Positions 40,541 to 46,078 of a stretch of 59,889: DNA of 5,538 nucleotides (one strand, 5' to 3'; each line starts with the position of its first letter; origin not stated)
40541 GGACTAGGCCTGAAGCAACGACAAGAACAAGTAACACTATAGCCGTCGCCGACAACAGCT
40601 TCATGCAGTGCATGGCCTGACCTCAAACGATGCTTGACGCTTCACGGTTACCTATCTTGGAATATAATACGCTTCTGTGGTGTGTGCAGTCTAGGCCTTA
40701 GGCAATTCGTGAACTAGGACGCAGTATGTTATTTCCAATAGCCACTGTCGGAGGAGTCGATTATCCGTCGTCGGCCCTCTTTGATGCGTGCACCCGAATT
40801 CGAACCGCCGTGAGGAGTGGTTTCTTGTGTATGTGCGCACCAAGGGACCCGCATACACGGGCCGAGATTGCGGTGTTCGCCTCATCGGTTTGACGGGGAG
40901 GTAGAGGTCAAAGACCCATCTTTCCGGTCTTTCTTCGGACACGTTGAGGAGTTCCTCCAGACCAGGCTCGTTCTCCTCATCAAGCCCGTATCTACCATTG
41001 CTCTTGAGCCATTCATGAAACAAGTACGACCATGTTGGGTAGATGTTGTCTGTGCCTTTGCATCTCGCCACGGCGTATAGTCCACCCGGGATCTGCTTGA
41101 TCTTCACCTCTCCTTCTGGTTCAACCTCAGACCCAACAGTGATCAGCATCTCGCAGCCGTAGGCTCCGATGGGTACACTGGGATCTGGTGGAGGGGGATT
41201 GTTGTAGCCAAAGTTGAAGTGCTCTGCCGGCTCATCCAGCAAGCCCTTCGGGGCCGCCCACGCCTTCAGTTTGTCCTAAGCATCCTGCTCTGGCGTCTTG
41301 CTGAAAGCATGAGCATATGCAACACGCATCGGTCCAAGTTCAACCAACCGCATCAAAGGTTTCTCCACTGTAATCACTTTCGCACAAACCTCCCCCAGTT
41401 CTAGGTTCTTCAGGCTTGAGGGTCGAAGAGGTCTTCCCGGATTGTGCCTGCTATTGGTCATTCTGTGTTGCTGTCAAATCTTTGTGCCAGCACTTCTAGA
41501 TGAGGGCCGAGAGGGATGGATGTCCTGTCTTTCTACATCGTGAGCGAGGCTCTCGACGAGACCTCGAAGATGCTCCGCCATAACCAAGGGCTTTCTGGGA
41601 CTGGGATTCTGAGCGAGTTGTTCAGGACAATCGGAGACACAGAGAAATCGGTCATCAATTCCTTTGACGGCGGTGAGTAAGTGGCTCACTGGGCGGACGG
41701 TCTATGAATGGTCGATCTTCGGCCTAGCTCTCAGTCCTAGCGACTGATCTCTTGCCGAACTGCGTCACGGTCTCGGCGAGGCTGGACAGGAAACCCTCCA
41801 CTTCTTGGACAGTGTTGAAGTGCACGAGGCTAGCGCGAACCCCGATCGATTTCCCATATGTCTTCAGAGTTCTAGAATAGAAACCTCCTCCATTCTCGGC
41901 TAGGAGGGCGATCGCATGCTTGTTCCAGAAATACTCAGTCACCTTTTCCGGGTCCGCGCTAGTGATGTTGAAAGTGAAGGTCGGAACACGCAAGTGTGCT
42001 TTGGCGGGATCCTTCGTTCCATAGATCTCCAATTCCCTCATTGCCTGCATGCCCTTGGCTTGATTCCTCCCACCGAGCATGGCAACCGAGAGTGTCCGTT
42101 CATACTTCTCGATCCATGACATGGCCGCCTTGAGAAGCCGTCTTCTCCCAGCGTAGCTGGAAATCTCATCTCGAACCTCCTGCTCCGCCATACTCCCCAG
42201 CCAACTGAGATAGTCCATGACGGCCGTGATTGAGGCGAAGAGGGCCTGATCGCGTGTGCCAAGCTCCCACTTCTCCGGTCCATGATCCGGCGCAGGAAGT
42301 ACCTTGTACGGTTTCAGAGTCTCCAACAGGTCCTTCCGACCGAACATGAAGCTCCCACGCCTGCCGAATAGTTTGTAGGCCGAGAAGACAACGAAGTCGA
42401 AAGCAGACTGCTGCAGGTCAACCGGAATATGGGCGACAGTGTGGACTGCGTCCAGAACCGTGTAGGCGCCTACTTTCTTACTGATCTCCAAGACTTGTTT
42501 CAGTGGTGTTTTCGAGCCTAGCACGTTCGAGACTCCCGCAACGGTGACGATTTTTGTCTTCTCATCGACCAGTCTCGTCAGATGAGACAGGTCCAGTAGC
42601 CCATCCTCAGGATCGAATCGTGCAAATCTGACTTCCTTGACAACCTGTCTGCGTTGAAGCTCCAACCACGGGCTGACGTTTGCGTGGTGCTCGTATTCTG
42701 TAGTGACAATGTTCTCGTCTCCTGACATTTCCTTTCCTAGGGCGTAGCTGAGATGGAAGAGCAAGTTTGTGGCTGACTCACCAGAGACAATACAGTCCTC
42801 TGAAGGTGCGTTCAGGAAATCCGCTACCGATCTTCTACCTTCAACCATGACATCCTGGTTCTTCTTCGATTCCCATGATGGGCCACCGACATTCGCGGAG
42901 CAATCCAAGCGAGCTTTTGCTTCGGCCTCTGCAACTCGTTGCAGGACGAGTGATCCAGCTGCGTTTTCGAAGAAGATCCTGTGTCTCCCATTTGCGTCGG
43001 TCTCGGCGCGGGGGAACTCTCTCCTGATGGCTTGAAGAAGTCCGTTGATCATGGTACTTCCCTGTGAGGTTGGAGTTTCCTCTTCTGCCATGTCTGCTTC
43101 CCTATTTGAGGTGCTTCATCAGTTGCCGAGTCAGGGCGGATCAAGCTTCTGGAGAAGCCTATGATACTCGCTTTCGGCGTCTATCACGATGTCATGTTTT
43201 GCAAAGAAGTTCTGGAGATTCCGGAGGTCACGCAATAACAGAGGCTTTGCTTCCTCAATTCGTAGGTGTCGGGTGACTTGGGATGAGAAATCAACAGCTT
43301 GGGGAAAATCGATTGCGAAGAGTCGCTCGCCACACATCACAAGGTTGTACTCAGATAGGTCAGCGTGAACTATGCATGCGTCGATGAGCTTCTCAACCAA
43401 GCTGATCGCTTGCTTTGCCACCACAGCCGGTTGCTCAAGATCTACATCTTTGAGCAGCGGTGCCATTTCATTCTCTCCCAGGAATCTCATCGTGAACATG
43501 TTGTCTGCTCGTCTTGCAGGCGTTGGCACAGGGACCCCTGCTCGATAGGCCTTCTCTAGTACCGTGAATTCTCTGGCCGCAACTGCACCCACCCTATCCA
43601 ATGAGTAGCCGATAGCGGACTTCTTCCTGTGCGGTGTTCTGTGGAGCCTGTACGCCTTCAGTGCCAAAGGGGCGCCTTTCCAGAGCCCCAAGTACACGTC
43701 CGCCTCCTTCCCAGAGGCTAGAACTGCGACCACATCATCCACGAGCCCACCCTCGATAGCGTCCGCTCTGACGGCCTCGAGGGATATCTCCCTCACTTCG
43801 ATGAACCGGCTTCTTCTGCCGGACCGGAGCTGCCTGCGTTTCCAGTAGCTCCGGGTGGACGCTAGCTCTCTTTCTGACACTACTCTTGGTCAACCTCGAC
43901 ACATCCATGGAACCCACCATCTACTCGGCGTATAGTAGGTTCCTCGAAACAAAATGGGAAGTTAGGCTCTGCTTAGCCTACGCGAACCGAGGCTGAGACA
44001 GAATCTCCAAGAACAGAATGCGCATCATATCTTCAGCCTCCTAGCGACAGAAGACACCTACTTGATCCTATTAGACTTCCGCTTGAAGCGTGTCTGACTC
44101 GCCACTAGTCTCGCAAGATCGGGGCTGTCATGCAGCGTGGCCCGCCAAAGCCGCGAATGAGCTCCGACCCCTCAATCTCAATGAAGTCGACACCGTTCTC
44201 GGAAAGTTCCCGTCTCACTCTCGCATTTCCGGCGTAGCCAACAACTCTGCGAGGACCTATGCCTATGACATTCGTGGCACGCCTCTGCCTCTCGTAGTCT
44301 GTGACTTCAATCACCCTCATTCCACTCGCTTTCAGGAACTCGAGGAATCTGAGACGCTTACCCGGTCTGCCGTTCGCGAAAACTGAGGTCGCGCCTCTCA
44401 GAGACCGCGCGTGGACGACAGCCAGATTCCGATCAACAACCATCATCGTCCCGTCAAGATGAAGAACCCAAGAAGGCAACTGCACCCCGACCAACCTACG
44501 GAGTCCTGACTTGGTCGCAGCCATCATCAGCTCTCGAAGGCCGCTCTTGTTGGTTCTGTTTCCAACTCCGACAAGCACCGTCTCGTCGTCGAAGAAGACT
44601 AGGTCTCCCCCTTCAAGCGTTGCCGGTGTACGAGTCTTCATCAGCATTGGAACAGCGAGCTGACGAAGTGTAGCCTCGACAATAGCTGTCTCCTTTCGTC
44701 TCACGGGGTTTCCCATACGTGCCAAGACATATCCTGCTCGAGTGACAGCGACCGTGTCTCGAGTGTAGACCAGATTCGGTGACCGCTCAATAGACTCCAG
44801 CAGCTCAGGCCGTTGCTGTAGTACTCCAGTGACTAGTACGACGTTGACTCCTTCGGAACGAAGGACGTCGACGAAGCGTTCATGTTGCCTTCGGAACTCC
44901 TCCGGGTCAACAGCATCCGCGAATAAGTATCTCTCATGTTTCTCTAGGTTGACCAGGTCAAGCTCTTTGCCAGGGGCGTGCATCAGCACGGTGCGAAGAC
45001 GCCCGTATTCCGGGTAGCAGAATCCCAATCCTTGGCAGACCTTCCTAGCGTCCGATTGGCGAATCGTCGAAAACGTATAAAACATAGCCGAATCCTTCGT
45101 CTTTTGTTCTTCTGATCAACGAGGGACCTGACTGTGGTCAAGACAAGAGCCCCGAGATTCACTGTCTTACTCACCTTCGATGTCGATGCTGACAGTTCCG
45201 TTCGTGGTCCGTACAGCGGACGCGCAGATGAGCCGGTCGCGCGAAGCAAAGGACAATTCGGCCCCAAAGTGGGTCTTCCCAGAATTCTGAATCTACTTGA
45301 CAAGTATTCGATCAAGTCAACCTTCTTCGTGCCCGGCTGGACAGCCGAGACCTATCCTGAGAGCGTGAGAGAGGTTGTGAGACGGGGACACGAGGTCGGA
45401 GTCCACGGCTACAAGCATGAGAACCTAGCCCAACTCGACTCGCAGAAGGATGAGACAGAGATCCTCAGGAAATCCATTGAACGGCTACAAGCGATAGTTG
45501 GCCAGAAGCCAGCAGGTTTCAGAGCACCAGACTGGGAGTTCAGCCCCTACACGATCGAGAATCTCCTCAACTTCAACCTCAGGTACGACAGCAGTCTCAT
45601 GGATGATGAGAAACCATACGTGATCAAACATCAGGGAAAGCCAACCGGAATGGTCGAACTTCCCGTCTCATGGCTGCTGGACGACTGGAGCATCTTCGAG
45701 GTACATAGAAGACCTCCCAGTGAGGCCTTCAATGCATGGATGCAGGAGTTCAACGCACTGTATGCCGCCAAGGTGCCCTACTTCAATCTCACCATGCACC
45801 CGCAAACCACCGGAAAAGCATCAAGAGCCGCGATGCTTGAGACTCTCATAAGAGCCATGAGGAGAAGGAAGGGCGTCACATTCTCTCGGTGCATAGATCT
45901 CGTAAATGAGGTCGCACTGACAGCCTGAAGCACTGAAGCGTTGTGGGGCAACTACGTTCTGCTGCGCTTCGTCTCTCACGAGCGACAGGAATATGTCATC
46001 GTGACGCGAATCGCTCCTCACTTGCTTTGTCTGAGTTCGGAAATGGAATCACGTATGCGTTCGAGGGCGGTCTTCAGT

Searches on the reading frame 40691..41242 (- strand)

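Call 43: search_protein_families(library=pfam, proteins=[window:40691-41242:-], max_evalue=0.001)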
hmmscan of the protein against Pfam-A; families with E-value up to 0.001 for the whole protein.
window:40691-41242:- (183 aa): 2 families
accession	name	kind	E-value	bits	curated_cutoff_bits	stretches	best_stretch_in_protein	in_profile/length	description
PF06445.20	GyrI-like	-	4.2e-14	53.5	26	1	26-118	64-155/155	GyrI-like small molecule binding domain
PF14526.11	Cass2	-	1.6e-11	45.1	27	1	23-117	60-150/150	Integron-associated effector binding protein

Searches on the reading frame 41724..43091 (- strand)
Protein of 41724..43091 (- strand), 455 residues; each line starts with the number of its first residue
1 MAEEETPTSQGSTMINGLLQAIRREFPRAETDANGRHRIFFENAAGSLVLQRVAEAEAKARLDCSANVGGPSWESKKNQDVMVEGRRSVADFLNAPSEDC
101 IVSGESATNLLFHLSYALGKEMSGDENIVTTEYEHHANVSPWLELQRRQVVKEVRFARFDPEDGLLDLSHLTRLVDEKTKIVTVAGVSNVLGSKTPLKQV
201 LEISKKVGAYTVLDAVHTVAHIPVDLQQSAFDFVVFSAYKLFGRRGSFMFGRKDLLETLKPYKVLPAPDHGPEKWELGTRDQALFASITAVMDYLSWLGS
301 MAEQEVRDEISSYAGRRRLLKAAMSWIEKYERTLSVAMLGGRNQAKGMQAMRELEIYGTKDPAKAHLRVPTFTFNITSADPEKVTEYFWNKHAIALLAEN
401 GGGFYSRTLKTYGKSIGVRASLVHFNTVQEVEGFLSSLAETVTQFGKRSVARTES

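Call 43: search_protein_families(library=pfam, proteins=[window:41724-43091:-], max_evalue=0.001)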
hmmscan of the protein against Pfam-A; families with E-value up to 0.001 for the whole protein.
window:41724-43091:- (455 aa): 2 families
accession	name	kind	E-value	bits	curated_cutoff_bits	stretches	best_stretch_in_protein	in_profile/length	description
PF00266.25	Aminotran_5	-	1.5e-50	172.7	21.5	2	39-314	1-287/371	Aminotransferase class-V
PF00155.27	Aminotran_1_2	-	1.2e-08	34.9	19.7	1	46-218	16-189/361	Aminotransferase class I and II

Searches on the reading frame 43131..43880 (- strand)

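Call 43: search_protein_families(library=pfam, proteins=[window:43131-43880:-], max_evalue=0.001)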
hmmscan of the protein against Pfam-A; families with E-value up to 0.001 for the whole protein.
window:43131-43880:- (249 aa): 1 family
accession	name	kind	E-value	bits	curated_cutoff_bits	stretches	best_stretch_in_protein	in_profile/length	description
PF01163.29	RIO1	-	5.4e-28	98.3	22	1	93-232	47-180/187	RIO domain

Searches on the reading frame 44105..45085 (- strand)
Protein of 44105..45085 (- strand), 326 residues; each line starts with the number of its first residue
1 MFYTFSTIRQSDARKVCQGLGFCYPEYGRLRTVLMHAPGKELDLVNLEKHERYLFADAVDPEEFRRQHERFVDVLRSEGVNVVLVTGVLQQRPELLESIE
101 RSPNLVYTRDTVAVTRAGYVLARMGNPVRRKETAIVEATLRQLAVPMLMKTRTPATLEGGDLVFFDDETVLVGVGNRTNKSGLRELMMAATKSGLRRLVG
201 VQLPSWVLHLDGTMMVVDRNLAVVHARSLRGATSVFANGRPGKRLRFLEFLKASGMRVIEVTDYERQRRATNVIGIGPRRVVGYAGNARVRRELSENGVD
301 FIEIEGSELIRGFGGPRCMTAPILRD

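Call 43: search_protein_families(library=pfam, proteins=[window:44105-45085:-], max_evalue=0.001)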
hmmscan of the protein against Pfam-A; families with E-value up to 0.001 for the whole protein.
window:44105-45085:- (326 aa): 2 families
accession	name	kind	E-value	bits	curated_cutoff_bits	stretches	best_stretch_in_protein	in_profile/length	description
PF02274.22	ADI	-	3.9e-44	151.6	22.8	2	99-325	118-377/377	Arginine deiminase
PF19420.4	DDAH_eukar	-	1.1e-20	74.5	23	1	62-323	26-290/291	N,N dimethylarginine dimethylhydrolase, eukaryotic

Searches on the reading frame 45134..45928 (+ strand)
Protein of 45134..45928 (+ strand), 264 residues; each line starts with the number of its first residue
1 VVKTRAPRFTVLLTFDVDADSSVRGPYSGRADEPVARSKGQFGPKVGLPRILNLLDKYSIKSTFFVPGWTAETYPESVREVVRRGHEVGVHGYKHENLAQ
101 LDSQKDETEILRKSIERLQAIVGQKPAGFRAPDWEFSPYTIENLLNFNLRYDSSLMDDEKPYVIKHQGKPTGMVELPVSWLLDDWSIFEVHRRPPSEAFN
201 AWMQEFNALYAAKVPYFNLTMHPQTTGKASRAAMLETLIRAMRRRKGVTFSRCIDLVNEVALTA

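Call 43: search_protein_families(library=pfam, proteins=[window:45134-45928:+], max_evalue=0.001)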
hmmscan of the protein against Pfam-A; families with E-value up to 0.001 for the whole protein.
window:45134-45928:+ (264 aa): 2 families
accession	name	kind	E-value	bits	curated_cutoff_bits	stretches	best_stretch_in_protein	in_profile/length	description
PF01522.26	Polysacc_deac_1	-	3.3e-23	82.4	23.1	1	43-150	16-122/124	Polysaccharide deacetylase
PF10096.14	DUF2334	-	3.3e-11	43.6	26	1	50-235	20-196/203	Uncharacterized protein conserved in bacteria (DUF2334)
